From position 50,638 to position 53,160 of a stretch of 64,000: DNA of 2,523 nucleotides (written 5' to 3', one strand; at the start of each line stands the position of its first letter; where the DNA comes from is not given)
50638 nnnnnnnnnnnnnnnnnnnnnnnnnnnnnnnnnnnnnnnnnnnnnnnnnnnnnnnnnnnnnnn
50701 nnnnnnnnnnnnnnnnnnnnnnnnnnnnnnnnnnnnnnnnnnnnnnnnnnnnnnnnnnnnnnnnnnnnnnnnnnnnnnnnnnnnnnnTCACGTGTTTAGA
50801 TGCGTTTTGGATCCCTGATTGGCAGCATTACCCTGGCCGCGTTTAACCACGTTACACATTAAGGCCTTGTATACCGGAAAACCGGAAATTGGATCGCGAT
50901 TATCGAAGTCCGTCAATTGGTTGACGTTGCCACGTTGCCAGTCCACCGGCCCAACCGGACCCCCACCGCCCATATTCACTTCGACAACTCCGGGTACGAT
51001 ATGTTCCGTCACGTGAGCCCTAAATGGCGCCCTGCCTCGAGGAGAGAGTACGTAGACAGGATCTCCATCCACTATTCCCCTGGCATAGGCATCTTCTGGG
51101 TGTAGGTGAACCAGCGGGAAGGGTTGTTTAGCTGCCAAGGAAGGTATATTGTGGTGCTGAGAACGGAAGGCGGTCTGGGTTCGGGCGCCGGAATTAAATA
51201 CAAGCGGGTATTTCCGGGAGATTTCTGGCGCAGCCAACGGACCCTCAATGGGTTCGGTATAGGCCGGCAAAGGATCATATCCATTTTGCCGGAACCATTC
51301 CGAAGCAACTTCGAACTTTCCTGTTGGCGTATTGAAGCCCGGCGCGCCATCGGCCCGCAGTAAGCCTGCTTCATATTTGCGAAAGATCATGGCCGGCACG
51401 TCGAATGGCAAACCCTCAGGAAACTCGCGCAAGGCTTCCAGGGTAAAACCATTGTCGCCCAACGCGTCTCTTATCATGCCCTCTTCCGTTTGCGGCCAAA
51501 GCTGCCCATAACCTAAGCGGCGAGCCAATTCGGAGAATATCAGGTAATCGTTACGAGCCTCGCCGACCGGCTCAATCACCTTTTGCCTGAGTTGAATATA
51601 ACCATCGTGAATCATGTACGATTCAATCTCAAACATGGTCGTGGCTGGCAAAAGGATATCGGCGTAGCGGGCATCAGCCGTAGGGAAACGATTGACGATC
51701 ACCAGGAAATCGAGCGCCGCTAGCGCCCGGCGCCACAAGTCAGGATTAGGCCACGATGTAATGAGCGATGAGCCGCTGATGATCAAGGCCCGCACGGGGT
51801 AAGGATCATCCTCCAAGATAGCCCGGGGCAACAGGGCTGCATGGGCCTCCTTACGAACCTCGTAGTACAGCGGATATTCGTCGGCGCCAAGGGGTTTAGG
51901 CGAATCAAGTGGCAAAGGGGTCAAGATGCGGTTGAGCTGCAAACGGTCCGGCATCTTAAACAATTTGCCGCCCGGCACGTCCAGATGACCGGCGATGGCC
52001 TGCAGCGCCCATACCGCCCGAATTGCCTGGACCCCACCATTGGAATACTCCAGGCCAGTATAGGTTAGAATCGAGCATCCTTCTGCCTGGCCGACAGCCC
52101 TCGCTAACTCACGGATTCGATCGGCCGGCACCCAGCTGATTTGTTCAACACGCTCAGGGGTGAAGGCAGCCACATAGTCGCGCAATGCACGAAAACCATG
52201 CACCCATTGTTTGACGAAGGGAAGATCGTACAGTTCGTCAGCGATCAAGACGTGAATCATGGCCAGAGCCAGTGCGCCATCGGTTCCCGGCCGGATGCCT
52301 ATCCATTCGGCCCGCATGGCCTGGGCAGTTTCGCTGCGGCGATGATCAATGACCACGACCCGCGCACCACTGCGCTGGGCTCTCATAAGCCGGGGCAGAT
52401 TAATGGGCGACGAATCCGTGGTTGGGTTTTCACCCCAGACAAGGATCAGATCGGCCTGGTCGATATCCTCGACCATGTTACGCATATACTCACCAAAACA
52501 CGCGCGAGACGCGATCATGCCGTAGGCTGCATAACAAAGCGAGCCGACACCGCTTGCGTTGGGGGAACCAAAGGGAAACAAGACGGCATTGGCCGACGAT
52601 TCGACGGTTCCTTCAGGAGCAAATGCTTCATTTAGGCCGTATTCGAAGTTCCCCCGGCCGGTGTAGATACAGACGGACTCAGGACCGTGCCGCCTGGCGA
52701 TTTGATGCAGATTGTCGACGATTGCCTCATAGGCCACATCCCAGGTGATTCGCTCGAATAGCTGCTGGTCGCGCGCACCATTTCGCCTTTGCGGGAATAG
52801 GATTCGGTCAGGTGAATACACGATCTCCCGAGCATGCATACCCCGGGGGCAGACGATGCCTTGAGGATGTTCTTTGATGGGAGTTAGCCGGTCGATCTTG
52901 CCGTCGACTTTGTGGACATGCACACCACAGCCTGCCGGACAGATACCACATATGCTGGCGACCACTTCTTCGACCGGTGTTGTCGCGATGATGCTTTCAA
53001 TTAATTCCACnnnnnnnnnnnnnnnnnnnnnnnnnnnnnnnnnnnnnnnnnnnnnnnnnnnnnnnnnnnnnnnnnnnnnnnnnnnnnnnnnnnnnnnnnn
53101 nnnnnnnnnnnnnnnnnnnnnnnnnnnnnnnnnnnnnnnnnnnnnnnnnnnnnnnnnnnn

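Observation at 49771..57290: Uncharacterised five-gene block: MAL-like, MetE-like, divergent MttB, cytoplasmic Mo-oxidoreductase and a second methyl-THF methyltransferase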

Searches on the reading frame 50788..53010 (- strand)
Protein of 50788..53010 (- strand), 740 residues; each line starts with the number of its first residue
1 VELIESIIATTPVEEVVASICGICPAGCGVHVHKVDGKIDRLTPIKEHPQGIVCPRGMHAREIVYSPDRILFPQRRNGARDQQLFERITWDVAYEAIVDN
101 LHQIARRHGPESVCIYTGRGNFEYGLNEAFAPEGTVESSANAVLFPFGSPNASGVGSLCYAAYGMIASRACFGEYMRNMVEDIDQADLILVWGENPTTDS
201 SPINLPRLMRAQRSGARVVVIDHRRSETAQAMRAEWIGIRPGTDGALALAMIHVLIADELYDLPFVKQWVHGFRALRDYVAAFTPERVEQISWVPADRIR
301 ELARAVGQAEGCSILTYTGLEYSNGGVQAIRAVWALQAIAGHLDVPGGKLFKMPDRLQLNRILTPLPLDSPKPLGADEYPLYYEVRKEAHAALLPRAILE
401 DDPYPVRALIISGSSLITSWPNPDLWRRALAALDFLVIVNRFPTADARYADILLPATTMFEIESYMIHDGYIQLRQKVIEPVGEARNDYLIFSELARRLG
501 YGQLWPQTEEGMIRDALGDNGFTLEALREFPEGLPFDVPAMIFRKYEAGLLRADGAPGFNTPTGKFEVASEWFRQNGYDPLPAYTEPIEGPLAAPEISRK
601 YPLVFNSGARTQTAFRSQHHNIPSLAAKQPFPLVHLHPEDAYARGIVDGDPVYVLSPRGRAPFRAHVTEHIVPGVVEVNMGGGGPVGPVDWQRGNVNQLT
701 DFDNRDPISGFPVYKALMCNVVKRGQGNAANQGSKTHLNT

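Call 4: search_protein_families(library=pfam, proteins=[window:50788-53010:-])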
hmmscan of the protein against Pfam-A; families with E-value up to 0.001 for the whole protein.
window:50788-53010:- (740 aa): 3 families
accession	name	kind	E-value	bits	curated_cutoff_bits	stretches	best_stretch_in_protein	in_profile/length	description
PF00384.28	Molybdopterin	-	4.4e-39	135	24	1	69-497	1-352/353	Molybdopterin oxidoreductase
PF01568.27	Molydop_binding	-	1.1e-20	74.2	26.8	1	609-716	6-108/110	Molydopterin dinucleotide binding domain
PF04879.21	Molybdop_Fe4S4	-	2.5e-10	40.6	22.7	1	15-66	2-55/55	Molybdopterin oxidoreductase Fe4S4 domain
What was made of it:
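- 50788..53010 (-): Cytoplasmic Mo/W bis-MGD enzyme with an N-terminal 4Fe-4S cluster. A stand-alone homologue of the metallopterin module of ergothioneine synthase (MES), without the cysteine-desulfurase domain. Domains (call 4).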

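Call 5: search_protein_families(library=ncbifam, proteins=[window:50788-53010:-])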
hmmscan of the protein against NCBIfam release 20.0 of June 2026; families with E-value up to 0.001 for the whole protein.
window:50788-53010:- (740 aa): 27 families (the best 25 are shown)
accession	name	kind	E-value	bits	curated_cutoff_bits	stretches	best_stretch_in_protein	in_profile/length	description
TIGR01591.1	Fdh-alpha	equivalog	1.1e-87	294.7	666.25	3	20-353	2-321/672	formate dehydrogenase subunit alpha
TIGR02166.1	dmsA_ynfE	subfamily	3.2e-76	257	777.7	2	9-349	37-397/794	DMSO/selenate family reductase complex A subunit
NF012032.0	PRK15488.1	equivalog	4.4e-74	249.8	694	1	11-683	38-717/759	thiosulfate reductase PhsA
NF047855.1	AssmNtatRedNasC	equivalog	1.1e-60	205.8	1100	3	13-343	17-336/708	assimilatory nitrate reductase catalytic subunit NasC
NF011566.1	PRK14990.1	exception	1.5e-55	188.6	1600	2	4-349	46-417/814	dimethylsulfoxide reductase subunit A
NF041885.1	selenate_YnfE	exception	3.6e-51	173.9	1675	3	48-349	87-404/805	selenate/tellurate reductase subunit YnfE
TIGR00509.1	bisC_fam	subfamily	9.5e-51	172.9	1017.55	2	406-682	413-707/772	molybdopterin guanine dinucleotide-containing S/N-oxide reductase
NF041884.1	selenate_YnfF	exception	4.1e-49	167.2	1650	3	51-349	87-397/798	selenate/tellurate reductase subunit YnfF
TIGR03479.1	DMSO_red_II_alp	subfamily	2.5e-46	158.2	984.75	4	23-268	65-305/913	molybdopterin-dependent oxidoreductase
NF011682.0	PRK15102.1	equivalog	1e-36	126.4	909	2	407-681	472-762/829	trimethylamine-N-oxide reductase TorA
TIGR02164.1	torA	equivalog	3.3e-36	124.7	1465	2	406-682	467-759/824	trimethylamine-N-oxide reductase TorA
TIGR01553.1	formate-DH-alph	equivalog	8.1e-30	103.3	814.2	2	175-270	211-304/1009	formate dehydrogenase-N subunit alpha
NF041783.2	mnquin_red_QrcB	equivalog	1.8e-28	99.1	440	1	15-348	51-364/695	menaquinone reductase molybdopterin-binding-like subunit QrcB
NF041714.1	arsenate_red_ArrA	equivalog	1.1e-27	96.6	1600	2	9-272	43-298/848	arsenate respiratory reductase molybdopterin-containing subunit ArrA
NF010055.0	PRK13532.1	equivalog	3.8e-26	91.6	904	2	19-270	45-291/830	nitrate reductase catalytic subunit NapA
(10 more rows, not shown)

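Call 22: search_solved_structures(query=window:50788-53010:-, show_alignments=2)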
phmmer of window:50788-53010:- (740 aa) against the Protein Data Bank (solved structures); distinct sequences matched with E-value up to 0.001: 66 (the best 60 are shown).
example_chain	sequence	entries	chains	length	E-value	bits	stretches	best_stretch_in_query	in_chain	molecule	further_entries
2e7z_A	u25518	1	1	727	3.3e-65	223.9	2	20-381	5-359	Acetylene hydratase Ahy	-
2vpw_A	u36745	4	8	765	5.8e-62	213.2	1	17-711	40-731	THIOSULFATE REDUCTASE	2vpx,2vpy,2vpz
7qv7_S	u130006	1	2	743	1.2e-51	179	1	14-676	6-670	Hydrogen dependent carbon dioxide reductase subunit FdhF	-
1aa6_A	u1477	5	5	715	1e-49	172.6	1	17-510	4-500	FORMATE DEHYDROGENASE H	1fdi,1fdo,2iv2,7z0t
9t1s_L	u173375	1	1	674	1.4e-46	162.3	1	17-506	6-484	formate dehydrogenase (coenzyme F420)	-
9vap_A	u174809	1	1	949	1.2e-45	159.2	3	14-356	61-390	Formate dehydrogenase molybdopterin-binding subunit FdhA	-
7bkb_D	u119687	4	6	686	1.8e-43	152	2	13-344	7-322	Formate dehydrogenase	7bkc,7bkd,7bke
9wxb_B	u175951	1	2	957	5.3e-42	147.1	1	11-522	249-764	Formate dehydrogenase alpha subunit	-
1e60_A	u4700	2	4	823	1.6e-40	142.3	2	433-684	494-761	Dimethyl sulfoxide/trimethylamine N-oxide reductase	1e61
1dmr_A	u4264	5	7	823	1.7e-40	142.2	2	433-684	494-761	DMSO REDUCTASE | Dimethyl sulfoxide/trimethylamine N-oxide reductase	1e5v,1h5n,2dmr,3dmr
1e18_A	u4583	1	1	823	2.1e-40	141.9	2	433-684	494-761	DMSO REDUCTASE.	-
6tg9_A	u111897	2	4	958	3.1e-40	141.3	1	11-522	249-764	Formate dehydrogenase subunit alpha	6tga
4dmr_A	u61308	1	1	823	7e-40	140.1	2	433-684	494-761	DMSO REDUCTASE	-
1dms_A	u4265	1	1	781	1.2e-39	139.4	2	435-684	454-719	DMSO REDUCTASE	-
7l5i_A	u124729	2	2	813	4.9e-39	137.3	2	429-681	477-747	Trimethylamine-N-oxide reductase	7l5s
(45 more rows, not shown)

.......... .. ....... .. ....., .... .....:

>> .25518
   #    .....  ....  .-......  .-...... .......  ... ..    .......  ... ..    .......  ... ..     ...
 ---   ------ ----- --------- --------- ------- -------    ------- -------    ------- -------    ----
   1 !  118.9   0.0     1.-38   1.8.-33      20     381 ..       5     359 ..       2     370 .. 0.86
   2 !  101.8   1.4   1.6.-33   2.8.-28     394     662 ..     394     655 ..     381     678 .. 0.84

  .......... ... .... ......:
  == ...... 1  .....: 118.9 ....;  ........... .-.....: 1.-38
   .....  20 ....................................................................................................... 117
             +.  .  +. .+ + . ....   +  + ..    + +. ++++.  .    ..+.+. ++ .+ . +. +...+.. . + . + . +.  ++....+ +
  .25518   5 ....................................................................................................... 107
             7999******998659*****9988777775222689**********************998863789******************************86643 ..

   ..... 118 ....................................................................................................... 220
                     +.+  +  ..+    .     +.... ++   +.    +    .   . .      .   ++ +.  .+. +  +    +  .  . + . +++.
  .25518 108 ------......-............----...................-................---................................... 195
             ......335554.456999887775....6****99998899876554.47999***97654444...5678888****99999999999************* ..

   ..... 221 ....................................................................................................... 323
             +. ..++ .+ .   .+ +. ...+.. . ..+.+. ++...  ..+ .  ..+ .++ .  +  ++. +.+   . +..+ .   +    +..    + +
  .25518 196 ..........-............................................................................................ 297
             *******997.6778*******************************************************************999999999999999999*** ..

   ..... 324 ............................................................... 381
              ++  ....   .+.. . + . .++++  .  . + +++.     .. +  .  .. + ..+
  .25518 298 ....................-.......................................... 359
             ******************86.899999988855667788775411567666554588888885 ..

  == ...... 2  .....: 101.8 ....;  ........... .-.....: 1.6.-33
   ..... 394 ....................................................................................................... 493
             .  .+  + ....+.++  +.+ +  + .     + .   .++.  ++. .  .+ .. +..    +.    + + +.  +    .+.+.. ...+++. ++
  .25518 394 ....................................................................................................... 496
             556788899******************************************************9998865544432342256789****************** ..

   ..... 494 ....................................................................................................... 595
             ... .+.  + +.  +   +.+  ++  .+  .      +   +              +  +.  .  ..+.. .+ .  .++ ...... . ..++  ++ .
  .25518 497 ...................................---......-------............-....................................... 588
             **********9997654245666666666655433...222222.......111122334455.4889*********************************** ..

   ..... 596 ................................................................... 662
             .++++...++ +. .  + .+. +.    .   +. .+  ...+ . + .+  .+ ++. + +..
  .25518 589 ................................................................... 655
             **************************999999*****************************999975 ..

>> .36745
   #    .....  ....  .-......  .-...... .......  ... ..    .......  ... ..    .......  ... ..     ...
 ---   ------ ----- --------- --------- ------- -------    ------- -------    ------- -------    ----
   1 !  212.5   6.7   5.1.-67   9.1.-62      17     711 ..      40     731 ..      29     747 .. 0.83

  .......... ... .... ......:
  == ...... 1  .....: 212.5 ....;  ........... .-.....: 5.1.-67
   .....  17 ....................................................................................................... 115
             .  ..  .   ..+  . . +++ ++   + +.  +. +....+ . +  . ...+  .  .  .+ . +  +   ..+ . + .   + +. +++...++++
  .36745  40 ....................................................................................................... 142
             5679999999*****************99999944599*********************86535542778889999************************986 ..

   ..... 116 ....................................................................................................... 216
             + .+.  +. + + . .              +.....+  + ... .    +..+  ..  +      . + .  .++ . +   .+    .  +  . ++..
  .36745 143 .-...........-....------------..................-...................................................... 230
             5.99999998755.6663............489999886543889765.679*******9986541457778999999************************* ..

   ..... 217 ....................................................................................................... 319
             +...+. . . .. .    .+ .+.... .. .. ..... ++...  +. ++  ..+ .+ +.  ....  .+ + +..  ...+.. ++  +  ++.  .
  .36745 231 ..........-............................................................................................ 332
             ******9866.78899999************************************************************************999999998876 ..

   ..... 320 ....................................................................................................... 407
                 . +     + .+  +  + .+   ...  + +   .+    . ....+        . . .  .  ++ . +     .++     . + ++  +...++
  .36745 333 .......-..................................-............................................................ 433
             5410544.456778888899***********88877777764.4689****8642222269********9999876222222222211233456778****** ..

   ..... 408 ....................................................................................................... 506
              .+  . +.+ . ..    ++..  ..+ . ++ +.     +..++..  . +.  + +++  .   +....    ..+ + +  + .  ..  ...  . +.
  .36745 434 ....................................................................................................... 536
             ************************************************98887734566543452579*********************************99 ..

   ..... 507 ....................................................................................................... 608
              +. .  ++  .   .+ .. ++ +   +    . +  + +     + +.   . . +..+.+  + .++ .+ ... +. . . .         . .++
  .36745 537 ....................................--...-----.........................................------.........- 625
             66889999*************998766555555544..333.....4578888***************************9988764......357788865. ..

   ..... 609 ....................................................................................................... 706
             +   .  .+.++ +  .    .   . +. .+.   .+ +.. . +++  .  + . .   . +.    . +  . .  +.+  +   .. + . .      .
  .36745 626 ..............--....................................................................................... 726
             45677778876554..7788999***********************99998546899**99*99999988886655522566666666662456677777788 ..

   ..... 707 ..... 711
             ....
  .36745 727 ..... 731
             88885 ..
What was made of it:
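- On S-oxide/N-oxide reductases (TorA, DorA, BisC, DmsA): The protein has a Cys ligand and an Fe4S4 domain (calls 4, 22).
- On Acetylene hydratase: The aligned residue is Pro (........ against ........) (call 22).
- Closest known: Acetylene hydratase. Same: Like acetylene hydratase, the enzyme is a single soluble subunit of about 730 aa (call 22).
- Closest known: Acetylene hydratase. Different: The catalytic Asp13 of acetylene hydratase is Pro here (call 22).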
